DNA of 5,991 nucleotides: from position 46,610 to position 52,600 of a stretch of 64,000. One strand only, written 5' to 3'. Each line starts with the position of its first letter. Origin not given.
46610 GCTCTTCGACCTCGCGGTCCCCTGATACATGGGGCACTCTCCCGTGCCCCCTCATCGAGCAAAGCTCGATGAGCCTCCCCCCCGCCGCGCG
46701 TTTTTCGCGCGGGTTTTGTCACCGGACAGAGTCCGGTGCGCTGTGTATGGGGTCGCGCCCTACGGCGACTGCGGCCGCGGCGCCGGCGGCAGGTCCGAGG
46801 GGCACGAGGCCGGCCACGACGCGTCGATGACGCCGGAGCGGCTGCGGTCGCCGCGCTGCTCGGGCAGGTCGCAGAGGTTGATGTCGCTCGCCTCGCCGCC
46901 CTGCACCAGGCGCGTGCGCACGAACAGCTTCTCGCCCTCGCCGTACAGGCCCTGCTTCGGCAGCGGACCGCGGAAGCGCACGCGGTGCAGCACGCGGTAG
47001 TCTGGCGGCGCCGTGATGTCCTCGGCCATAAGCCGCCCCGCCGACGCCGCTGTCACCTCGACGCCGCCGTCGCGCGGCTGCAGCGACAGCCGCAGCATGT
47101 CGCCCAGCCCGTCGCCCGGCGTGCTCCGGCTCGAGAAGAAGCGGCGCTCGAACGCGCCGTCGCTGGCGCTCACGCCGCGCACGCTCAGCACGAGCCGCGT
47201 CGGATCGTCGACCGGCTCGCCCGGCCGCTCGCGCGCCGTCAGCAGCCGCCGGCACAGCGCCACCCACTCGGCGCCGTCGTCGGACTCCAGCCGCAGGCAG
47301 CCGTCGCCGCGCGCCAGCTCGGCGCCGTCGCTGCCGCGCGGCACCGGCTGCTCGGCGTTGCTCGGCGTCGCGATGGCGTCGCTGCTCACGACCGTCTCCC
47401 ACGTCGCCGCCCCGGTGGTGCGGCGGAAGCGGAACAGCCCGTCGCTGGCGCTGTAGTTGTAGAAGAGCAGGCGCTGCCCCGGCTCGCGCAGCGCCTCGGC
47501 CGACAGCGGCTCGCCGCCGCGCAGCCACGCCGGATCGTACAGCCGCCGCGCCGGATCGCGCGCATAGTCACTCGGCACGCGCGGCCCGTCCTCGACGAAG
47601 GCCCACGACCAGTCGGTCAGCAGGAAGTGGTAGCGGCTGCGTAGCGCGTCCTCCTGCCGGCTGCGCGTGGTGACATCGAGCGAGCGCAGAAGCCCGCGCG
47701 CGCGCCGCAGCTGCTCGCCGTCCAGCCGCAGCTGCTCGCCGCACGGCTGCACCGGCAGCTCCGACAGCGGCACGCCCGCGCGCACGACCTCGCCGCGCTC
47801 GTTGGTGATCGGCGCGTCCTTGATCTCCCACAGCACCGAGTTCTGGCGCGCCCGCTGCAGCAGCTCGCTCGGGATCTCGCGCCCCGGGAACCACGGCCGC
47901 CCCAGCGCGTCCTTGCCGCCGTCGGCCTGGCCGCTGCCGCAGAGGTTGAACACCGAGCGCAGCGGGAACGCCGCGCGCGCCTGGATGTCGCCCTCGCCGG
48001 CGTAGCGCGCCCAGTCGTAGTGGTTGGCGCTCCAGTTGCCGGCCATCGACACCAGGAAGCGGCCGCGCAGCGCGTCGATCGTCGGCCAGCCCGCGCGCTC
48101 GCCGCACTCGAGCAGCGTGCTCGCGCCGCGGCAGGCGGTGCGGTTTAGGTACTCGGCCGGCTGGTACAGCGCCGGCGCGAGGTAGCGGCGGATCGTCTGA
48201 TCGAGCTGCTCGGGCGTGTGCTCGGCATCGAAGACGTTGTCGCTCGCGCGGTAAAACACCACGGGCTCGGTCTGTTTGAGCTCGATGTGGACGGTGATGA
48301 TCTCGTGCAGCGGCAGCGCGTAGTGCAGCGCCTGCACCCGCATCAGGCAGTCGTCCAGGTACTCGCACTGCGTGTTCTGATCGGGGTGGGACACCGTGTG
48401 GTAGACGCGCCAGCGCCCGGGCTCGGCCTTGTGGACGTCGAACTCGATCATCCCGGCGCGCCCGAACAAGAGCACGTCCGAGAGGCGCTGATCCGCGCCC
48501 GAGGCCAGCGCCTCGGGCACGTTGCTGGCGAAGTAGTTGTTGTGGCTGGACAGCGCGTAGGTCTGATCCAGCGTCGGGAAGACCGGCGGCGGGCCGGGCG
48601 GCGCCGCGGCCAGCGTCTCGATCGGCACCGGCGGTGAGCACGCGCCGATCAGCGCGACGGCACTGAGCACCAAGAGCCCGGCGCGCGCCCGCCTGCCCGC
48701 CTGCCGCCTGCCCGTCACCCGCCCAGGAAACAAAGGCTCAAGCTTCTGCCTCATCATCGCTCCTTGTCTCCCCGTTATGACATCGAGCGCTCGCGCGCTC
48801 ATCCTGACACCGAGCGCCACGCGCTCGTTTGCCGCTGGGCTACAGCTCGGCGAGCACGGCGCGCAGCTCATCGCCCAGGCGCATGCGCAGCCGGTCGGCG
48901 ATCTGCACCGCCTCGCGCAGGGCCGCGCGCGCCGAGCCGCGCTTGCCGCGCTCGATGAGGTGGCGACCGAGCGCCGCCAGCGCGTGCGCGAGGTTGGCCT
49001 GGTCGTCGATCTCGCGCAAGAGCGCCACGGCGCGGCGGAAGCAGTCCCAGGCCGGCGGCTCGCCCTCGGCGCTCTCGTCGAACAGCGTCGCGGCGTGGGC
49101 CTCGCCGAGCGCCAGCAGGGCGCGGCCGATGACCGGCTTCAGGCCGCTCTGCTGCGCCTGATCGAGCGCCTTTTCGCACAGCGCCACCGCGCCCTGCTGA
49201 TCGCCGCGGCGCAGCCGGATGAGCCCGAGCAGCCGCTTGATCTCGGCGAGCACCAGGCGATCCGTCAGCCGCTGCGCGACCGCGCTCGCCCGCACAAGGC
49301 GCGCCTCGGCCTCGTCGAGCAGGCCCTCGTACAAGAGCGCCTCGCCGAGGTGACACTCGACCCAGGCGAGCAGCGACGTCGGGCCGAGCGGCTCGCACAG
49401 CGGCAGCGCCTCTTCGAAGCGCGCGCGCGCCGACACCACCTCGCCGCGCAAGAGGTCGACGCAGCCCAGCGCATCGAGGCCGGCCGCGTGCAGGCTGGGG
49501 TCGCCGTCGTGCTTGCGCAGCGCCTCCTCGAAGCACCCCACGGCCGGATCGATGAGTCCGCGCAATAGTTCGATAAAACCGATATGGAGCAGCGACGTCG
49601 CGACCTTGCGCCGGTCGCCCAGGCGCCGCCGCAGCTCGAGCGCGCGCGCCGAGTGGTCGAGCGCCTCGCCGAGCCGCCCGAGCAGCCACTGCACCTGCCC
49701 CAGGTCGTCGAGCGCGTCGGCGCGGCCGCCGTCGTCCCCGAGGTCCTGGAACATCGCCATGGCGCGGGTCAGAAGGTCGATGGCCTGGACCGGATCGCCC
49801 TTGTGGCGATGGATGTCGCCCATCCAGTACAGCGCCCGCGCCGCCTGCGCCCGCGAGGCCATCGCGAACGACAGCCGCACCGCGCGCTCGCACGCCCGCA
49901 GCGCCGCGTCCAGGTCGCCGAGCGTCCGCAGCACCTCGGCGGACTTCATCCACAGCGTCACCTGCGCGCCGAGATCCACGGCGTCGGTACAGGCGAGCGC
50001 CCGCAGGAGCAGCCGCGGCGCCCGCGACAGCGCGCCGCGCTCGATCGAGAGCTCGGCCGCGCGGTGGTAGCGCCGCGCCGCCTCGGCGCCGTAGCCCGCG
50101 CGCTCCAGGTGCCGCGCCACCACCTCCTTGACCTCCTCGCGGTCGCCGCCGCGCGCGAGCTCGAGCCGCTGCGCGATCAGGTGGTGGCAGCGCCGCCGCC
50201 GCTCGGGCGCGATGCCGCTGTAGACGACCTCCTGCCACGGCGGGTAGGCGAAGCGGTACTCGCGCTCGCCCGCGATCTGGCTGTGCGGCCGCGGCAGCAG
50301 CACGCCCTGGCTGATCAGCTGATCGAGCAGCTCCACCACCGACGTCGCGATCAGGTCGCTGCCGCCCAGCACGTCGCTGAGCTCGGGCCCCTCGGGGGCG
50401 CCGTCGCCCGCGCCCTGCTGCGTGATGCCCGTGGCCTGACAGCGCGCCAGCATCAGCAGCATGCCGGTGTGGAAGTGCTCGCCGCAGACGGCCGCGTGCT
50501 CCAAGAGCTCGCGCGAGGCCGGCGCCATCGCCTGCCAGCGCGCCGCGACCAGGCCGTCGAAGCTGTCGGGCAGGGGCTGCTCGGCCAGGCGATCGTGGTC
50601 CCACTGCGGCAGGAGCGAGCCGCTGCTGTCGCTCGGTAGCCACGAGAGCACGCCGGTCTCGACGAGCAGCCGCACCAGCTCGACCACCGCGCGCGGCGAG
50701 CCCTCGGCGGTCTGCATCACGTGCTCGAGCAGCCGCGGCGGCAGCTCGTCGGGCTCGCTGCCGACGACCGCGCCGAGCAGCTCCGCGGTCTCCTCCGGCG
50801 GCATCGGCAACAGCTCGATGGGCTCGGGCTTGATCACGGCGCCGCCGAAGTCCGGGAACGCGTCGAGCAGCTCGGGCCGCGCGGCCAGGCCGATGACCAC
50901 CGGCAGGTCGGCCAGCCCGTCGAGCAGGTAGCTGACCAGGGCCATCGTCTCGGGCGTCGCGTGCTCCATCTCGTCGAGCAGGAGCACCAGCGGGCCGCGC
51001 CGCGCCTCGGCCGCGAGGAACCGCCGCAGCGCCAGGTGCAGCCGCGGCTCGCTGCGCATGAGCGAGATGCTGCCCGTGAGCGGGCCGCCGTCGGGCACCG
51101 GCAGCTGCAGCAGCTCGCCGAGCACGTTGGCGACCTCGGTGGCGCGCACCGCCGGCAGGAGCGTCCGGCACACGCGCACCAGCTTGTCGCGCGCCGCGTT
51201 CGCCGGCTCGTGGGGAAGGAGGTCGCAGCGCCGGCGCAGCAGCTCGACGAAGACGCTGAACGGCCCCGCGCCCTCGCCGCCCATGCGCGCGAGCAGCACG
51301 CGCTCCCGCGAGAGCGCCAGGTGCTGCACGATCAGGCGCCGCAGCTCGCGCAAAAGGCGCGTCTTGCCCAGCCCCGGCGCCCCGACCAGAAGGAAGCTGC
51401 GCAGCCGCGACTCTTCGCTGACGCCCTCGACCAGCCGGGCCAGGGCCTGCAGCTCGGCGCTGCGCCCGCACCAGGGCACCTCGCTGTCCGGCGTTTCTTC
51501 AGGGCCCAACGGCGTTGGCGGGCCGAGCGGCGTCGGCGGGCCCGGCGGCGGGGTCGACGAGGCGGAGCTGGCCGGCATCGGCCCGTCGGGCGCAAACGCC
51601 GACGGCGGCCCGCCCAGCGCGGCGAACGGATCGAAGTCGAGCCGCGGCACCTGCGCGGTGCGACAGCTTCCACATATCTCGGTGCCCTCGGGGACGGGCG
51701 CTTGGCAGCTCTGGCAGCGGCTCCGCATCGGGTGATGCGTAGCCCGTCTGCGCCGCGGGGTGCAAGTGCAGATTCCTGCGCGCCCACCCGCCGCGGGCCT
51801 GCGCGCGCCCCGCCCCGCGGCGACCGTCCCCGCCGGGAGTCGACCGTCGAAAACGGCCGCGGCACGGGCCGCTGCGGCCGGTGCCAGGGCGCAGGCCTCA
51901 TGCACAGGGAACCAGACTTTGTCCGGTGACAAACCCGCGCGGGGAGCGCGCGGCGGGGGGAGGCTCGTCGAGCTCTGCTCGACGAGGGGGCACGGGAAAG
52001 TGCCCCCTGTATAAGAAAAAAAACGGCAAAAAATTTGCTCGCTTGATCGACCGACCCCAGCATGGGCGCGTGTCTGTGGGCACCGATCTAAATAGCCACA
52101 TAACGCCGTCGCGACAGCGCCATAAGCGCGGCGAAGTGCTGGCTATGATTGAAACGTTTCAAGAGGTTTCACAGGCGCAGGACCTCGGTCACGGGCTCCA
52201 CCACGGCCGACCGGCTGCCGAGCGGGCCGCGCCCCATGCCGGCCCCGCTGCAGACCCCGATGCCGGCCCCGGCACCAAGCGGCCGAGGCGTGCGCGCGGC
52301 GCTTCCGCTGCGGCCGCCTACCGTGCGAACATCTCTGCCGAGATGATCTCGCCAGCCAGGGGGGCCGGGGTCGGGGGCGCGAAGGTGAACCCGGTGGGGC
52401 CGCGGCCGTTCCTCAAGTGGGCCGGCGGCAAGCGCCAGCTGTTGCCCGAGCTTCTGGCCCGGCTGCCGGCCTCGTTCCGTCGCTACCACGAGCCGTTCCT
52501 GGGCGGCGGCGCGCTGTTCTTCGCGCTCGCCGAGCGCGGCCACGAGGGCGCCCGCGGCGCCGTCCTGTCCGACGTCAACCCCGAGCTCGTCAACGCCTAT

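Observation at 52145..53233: Orphan Dam-family N6-adenine methyltransferase with an AT-rich, GATC-containing promoter in a 70% GC genome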

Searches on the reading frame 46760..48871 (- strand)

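Call 5: search_protein_families(library=pfam, proteins=[window:46760-48871:-], max_evalue=0.01)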
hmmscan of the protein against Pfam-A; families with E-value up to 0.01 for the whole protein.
window:46760-48871:- (703 aa): 1 family
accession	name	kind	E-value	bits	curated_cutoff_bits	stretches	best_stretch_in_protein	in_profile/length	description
PF16670.11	PI-PLC-C1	-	4e-11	43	29.9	1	155-285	97-223/329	Phosphoinositide phospholipase C, Ca2+-dependent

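Call 33: search_protein_families(library=padloc, proteins=[window:46760-48871:-], max_evalue=0.01)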
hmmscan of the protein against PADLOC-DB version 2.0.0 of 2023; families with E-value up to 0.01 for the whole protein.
window:46760-48871:- (703 aa): 0 families

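Call 34: search_protein_families(library=ncbifam, proteins=[window:46760-48871:-], max_evalue=0.001)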
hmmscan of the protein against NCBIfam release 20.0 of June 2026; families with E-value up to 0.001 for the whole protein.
window:46760-48871:- (703 aa): 0 families

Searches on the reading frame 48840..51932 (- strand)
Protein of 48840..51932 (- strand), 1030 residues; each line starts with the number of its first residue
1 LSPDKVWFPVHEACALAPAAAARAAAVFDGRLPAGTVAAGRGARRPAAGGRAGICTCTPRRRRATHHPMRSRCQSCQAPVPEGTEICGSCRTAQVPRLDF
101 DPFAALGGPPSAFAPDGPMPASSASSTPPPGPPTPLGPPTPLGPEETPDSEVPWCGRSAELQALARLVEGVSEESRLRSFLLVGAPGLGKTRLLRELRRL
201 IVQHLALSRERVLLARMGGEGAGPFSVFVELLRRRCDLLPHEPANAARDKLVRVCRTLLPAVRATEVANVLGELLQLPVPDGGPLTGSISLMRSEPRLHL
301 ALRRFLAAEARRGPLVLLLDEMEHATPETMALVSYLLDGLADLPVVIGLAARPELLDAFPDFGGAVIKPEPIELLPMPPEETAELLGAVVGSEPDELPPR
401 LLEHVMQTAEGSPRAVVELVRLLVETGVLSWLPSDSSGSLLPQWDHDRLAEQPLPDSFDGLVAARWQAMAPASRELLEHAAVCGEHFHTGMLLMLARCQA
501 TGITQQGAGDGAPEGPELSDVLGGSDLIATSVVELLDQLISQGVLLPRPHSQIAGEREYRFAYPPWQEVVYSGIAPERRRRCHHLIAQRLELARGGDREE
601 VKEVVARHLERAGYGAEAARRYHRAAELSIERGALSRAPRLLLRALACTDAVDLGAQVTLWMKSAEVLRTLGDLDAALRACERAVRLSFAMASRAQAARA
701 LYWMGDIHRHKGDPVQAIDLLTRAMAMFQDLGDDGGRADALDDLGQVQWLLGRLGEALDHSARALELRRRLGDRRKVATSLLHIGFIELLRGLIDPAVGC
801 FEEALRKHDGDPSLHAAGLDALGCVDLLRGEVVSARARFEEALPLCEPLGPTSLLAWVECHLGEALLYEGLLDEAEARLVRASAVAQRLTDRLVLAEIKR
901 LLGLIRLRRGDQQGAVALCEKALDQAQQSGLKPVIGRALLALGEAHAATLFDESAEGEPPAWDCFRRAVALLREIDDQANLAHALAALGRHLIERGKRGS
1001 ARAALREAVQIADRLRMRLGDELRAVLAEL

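Call 5: search_protein_families(library=pfam, proteins=[window:48840-51932:-], max_evalue=0.01)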
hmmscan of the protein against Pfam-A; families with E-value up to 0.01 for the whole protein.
window:48840-51932:- (1030 aa): 12 families
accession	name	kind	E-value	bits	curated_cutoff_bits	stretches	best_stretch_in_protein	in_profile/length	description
PF13424.12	TPR_12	-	4.7e-38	129.7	30.1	6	697-769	2-76/77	Tetratricopeptide repeat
PF13191.12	AAA_16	-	1.1e-19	72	32.6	1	153-346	1-165/167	AAA ATPase domain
PF07719.23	TPR_2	-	1.5e-14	53.3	27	0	698-727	1-30/34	Tetratricopeptide repeat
PF00515.34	TPR_1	-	3.1e-12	46.2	27.8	0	698-725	1-28/34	Tetratricopeptide repeat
PF17874.7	TPR_MalT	-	2.3e-10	40.7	45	2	751-930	14-195/336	MalT-like TPR region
PF13181.12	TPR_8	-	3.6e-10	39.6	25.7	0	660-688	3-31/34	Tetratricopeptide repeat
PF13401.12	AAA_22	-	3.2e-09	37.6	27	1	179-356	7-127/130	AAA domain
PF13432.12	TPR_16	-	1.5e-06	29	32.7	2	665-724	4-57/65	Tetratricopeptide repeat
PF13428.12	TPR_14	-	2.3e-05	25.1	23.5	0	660-687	3-30/44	Tetratricopeptide repeat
PF14559.12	TPR_19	-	0.00026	21.7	25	0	671-730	4-57/68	Tetratricopeptide repeat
PF13374.12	TPR_10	-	0.00072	19.9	27.5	0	738-771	2-35/42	Tetratricopeptide repeat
PF07728.20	AAA_5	-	0.0022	18.4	22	0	180-202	2-24/139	AAA domain (dynein-related subfamily)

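Call 33: search_protein_families(library=padloc, proteins=[window:48840-51932:-], max_evalue=0.01)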
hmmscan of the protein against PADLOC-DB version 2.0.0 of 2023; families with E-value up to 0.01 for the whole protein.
window:48840-51932:- (1030 aa): 2 families
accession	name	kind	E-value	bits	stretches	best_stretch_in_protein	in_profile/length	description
PDLC01169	TPR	-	6.9e-07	26.9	1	702-781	113-192/252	TPR repeats containing protein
PDLC00915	TRIP13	-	0.0044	14.5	0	181-207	67-93/302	TRIP13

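Call 34: search_protein_families(library=ncbifam, proteins=[window:48840-51932:-], max_evalue=0.001)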
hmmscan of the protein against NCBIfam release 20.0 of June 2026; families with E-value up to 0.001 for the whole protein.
window:48840-51932:- (1030 aa): 6 families
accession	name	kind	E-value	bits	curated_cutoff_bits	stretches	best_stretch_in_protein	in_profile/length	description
NF041717.1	HaaA_phane_TPR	equivalog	5e-26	91.1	1125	2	667-806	721-860/882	cyclophane-containing RiPP biosynthesis TPR protein HaaT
TIGR03903.1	TOMM_kin_cyc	equivalog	1.4e-20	72.8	705.75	1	150-492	479-796/1267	TOMM system kinase/cyclase fusion protein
NF053617.1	SARPRegAfsRStmc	equivalog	1e-13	50.2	1430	1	647-902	725-981/986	SARP-family global regulator AfsR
NF053520.1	HK_Porph_FimS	equivalog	3.7e-10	38.7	600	1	658-823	84-251/618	sensor histidine kinase FimS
NF053720.1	NsdA_fam_reg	subfamily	9e-06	25.4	75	0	869-950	214-293/432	NsdA family TPR-like regulatory protein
TIGR02917.1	PEP_TPR_lipo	equivalog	3.4e-05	21.9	312.2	0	685-844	350-493/899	XrtA/PEP-CTERM system TPR-repeat protein PrsT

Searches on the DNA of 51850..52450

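Call 17: search_rna_families(source=window, start=51850, end=52450, threshold=evalue, max_evalue=10)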
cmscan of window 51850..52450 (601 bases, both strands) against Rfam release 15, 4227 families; matches with E-value up to 10: 7.
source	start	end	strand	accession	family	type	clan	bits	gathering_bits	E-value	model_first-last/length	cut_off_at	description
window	52014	52114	-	RF02551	DapZ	Cis-reg;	-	19.1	56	0.89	1-78/78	no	ABC transporter regulator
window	52392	52413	-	RF02044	CDKN2B-AS_2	Gene; lncRNA;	-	16.6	50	0.57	25-46/46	no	CDKN2B antisense RNA 1 convserved region 2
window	52134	52230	+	RF01872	MEG3_2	Gene; lncRNA;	-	16.6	60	1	1-105/105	no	Maternally expressed 3 conserved region 2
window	51939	52050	-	RF02344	ar14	Gene; sRNA;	-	15.4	58.8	1.7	1-123/123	no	Alphaproteobacterial ar14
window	52019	52109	-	RF00097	snoR71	Gene; snRNA; snoRNA; CD-box;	-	13.8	40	9.2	1-107/107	no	Plant small nucleolar RNA R71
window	51944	52047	-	RF00457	IRES_mnt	Cis-reg; IRES;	-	12.2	100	1.2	1-203/203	no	Mnt IRES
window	51960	52028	+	RF01696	Chlorobi-1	Gene; sRNA;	-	11.1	50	5.9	1-67/67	no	Chlorobi-1 RNA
